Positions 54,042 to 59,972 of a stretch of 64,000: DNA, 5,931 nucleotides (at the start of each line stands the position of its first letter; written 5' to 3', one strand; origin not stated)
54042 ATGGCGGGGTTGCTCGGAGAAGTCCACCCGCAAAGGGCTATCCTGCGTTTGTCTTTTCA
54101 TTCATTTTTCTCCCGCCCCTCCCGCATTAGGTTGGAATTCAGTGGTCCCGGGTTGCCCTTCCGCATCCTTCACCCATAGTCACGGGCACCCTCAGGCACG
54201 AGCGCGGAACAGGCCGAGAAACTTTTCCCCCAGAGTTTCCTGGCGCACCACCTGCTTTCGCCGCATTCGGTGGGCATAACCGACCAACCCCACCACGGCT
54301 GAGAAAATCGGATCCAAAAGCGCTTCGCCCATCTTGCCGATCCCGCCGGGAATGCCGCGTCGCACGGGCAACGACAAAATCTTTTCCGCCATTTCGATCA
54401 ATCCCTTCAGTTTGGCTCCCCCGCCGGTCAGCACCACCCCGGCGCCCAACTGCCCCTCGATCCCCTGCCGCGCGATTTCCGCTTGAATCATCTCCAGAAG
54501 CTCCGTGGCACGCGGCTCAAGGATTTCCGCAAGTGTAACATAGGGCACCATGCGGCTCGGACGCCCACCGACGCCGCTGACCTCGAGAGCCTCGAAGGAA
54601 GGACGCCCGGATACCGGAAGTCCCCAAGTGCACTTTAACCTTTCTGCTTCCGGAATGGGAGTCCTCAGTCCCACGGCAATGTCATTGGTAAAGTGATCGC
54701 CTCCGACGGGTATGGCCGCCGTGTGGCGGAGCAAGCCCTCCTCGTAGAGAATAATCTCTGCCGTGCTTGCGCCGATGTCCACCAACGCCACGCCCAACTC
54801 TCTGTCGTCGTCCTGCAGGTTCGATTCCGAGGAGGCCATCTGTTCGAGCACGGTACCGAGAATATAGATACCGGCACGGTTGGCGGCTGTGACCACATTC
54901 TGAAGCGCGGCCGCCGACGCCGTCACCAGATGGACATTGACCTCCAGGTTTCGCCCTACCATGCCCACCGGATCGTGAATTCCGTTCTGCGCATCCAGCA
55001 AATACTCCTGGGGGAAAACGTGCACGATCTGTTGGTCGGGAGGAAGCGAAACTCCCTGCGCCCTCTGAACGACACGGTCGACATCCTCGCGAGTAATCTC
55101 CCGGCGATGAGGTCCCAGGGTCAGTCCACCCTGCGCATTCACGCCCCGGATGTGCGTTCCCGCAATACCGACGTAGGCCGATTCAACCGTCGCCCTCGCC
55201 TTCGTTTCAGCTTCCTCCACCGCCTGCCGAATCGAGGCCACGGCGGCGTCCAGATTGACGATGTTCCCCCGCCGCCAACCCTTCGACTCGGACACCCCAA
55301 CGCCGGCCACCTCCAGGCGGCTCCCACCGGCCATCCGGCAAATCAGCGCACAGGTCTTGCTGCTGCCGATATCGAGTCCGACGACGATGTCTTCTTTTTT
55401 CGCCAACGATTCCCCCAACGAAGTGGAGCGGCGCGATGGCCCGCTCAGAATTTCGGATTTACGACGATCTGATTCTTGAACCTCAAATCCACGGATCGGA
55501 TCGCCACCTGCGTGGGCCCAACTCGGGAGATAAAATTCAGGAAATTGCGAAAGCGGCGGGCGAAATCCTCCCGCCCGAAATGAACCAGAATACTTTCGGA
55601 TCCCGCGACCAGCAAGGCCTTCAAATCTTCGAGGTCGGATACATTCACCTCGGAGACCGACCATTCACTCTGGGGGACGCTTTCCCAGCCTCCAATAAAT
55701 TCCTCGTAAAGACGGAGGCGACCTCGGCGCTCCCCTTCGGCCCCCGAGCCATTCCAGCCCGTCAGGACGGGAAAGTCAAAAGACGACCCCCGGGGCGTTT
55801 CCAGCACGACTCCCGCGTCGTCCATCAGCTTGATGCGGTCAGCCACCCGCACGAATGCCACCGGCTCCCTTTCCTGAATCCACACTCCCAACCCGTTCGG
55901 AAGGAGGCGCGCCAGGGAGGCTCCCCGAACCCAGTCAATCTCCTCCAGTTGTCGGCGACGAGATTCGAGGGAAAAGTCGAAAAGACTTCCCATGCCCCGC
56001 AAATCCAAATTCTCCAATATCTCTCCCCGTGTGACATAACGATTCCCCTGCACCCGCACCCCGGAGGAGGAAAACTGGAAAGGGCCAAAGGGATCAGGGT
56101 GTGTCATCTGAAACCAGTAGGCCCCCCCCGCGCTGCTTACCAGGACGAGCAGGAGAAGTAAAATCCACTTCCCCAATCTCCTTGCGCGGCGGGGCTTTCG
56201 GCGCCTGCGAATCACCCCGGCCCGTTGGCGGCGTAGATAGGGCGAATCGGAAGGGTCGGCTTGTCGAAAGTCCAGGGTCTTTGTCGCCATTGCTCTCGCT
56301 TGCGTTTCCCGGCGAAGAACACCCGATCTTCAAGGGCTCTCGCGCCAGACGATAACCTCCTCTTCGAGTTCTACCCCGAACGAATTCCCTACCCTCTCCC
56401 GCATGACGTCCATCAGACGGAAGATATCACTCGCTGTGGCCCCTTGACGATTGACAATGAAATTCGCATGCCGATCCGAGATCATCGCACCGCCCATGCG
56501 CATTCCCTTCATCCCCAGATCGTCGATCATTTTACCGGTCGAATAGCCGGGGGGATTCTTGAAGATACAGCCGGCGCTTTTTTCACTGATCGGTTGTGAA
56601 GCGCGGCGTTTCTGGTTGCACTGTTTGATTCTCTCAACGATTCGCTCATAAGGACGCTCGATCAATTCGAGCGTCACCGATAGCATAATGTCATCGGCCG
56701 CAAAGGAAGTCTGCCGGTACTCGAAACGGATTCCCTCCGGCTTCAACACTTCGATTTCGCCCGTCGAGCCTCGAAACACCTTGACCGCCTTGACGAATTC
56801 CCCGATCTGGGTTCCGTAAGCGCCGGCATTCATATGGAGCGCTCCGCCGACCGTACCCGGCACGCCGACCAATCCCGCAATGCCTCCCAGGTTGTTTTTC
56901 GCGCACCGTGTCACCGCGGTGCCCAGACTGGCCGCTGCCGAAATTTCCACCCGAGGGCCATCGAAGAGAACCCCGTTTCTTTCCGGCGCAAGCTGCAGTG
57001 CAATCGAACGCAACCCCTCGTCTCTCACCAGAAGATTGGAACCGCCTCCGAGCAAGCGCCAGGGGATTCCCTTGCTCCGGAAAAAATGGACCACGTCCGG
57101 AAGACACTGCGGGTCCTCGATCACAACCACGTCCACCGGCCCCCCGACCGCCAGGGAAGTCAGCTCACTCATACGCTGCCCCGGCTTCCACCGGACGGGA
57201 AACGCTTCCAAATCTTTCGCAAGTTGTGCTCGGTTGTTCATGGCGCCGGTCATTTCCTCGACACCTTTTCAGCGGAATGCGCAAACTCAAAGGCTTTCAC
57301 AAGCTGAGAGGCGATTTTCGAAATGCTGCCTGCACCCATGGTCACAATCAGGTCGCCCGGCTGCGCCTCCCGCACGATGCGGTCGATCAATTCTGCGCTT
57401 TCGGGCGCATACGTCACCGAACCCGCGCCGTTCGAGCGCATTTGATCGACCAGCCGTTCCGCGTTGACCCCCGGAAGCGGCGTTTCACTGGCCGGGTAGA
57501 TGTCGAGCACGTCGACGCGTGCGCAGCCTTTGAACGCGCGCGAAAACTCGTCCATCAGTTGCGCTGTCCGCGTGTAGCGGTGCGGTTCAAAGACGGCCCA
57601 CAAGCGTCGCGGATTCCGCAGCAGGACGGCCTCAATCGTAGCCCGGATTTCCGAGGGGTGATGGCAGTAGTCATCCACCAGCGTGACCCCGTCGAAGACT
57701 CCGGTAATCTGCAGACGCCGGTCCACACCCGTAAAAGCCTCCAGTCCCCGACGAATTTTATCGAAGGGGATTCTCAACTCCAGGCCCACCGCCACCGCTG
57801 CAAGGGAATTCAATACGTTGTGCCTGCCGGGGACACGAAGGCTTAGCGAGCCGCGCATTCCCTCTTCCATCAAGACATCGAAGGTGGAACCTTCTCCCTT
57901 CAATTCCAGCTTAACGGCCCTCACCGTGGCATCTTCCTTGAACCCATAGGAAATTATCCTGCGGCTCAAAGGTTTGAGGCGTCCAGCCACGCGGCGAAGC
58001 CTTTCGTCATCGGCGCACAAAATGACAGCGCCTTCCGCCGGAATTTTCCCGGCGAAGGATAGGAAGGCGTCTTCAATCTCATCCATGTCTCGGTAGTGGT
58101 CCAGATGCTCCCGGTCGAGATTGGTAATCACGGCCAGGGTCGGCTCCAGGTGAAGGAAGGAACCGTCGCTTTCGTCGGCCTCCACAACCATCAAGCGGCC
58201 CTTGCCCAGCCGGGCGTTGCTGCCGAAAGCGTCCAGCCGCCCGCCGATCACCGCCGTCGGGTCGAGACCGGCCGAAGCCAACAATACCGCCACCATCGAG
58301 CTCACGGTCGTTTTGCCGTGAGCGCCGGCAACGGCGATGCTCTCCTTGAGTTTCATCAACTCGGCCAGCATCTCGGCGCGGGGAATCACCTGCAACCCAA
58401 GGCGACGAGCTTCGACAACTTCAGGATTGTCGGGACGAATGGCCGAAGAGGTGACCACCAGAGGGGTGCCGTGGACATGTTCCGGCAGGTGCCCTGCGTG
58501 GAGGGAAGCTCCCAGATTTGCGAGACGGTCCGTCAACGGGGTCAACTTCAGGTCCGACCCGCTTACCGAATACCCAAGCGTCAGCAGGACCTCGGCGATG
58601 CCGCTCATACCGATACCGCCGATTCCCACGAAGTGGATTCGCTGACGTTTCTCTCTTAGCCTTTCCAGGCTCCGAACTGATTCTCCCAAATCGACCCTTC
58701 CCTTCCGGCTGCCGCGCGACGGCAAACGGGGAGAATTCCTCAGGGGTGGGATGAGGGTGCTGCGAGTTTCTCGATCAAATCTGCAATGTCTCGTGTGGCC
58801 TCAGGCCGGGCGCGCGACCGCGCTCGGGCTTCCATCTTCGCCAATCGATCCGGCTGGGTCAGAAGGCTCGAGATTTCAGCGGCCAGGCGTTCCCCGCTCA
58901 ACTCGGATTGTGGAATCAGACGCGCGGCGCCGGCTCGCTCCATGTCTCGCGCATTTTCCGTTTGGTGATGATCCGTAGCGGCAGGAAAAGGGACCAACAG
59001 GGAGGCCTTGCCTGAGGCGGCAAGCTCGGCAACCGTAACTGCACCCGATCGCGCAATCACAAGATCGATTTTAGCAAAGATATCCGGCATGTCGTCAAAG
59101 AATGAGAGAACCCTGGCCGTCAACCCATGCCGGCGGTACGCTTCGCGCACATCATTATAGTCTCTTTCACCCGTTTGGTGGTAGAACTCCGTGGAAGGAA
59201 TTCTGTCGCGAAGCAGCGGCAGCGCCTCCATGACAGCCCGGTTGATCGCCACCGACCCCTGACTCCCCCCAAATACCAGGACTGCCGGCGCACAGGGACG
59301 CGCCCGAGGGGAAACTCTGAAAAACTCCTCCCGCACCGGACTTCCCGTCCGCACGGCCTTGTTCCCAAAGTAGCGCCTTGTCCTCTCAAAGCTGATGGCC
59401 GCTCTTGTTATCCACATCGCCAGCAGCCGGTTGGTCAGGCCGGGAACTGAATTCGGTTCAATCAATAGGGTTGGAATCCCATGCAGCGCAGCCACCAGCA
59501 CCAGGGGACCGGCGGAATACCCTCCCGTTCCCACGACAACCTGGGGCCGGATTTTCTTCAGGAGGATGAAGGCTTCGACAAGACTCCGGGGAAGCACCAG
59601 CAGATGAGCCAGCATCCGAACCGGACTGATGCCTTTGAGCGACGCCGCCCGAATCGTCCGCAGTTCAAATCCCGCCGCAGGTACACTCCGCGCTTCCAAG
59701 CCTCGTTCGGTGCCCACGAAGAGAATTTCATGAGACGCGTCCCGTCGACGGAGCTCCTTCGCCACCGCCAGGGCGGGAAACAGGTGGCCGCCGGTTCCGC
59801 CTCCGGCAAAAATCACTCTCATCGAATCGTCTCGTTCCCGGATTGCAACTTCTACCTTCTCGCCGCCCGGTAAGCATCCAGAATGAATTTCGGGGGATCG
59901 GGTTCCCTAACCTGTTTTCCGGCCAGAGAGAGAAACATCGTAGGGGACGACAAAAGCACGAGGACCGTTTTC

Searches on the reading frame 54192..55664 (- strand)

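Call 72: search_protein_families(library=pfam, proteins=[window:54192-55664:-], max_evalue=0.00001)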
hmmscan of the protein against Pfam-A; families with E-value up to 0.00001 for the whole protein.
window:54192-55664:- (490 aa): 4 families
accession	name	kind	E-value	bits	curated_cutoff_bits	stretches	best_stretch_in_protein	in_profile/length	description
PF14450.12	FtsA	-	4.3e-39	134.2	31.8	1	293-459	1-127/127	Cell division protein FtsA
PF02491.25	SHS2_FTSA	-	1.1e-27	96.6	25.4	1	169-248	1-79/79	SHS2 domain inserted in FTSA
PF11104.14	PilM_2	-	2.6e-08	33.6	27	0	276-350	166-240/340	Type IV pilus assembly protein PilM;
PF06723.19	MreB_Mbl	-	1.1e-06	28.2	27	1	291-435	146-302/327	MreB/Mbl protein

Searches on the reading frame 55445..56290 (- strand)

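Call 72: search_protein_families(library=pfam, proteins=[window:55445-56290:-], max_evalue=0.00001)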
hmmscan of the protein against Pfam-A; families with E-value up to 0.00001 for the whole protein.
window:55445-56290:- (281 aa): 2 families
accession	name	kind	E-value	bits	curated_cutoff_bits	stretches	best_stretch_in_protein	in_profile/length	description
PF08478.15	POTRA_1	-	1.2e-12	48.3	23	1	75-141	3-69/69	POTRA domain, FtsQ-type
PF03799.20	FtsQ_DivIB_C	-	4.4e-07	31.2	21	1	147-270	3-114/114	Cell division protein FtsQ/DivIB, C-terminal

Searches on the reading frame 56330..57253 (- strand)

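Call 72: search_protein_families(library=pfam, proteins=[window:56330-57253:-], max_evalue=0.00001)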
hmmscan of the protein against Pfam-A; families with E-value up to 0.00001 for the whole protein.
window:56330-57253:- (307 aa): 2 families
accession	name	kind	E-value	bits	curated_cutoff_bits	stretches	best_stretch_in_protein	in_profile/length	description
PF02873.21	MurB_C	-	1.9e-33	115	27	1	205-301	2-97/99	UDP-N-acetylenolpyruvoylglucosamine reductase, C-terminal domain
PF01565.28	FAD_binding_4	-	5.2e-14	52.6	26.4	1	42-169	4-137/139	FAD binding domain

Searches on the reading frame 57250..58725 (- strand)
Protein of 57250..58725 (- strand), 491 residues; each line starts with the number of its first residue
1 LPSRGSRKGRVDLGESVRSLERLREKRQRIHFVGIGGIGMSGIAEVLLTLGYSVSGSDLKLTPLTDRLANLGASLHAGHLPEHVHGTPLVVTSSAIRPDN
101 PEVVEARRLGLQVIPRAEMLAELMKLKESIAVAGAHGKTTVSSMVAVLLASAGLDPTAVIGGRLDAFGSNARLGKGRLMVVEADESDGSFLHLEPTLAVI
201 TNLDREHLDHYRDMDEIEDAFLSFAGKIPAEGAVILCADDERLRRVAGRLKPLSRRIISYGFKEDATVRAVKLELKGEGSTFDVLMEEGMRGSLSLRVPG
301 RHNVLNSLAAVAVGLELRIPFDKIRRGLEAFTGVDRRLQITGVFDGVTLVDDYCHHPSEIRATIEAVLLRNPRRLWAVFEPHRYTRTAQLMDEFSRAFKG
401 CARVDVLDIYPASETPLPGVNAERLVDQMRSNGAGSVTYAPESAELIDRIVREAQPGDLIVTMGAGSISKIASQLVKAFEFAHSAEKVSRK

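Call 72: search_protein_families(library=pfam, proteins=[window:57250-58725:-], max_evalue=0.00001)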
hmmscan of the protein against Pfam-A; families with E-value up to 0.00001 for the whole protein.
window:57250-58725:- (491 aa): 3 families
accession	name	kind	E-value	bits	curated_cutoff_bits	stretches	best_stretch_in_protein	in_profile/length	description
PF01225.30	Mur_ligase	-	1.1e-29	103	21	1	29-126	1-93/95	Mur ligase family, catalytic domain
PF08245.18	Mur_ligase_M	-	1.2e-29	104.2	24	1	132-313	1-199/200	Mur ligase middle domain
PF02875.26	Mur_ligase_C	-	5.3e-22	79.4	28.4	1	336-466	1-127/127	Mur ligase, glutamate ligase domain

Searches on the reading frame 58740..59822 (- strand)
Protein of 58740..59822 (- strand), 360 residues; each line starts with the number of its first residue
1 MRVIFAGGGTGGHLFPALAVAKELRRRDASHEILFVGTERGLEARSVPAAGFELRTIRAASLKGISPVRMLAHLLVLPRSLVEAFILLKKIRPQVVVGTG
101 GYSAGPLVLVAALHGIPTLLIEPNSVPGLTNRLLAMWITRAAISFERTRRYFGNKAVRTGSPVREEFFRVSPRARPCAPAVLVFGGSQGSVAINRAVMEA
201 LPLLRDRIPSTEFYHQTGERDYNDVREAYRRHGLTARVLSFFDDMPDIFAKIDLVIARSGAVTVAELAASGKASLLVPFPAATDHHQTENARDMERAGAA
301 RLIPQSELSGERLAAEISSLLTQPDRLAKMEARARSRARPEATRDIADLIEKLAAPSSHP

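Call 72: search_protein_families(library=pfam, proteins=[window:58740-59822:-], max_evalue=0.00001)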
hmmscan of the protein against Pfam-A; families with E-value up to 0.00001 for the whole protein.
window:58740-59822:- (360 aa): 3 families
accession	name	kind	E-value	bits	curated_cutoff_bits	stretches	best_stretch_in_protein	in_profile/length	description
PF04101.22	Glyco_tran_28_C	-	2.1e-41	142.2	22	1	181-337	2-157/166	Glycosyltransferase family 28 C-terminal domain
PF03033.26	Glyco_transf_28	-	5.9e-31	107.8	26.2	1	3-142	1-138/139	Glycosyltransferase family 28 N-terminal domain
PF13579.12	Glyco_trans_4_4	-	8.7e-06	26.6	29.7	1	18-125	8-104/158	Glycosyl transferase 4-like domain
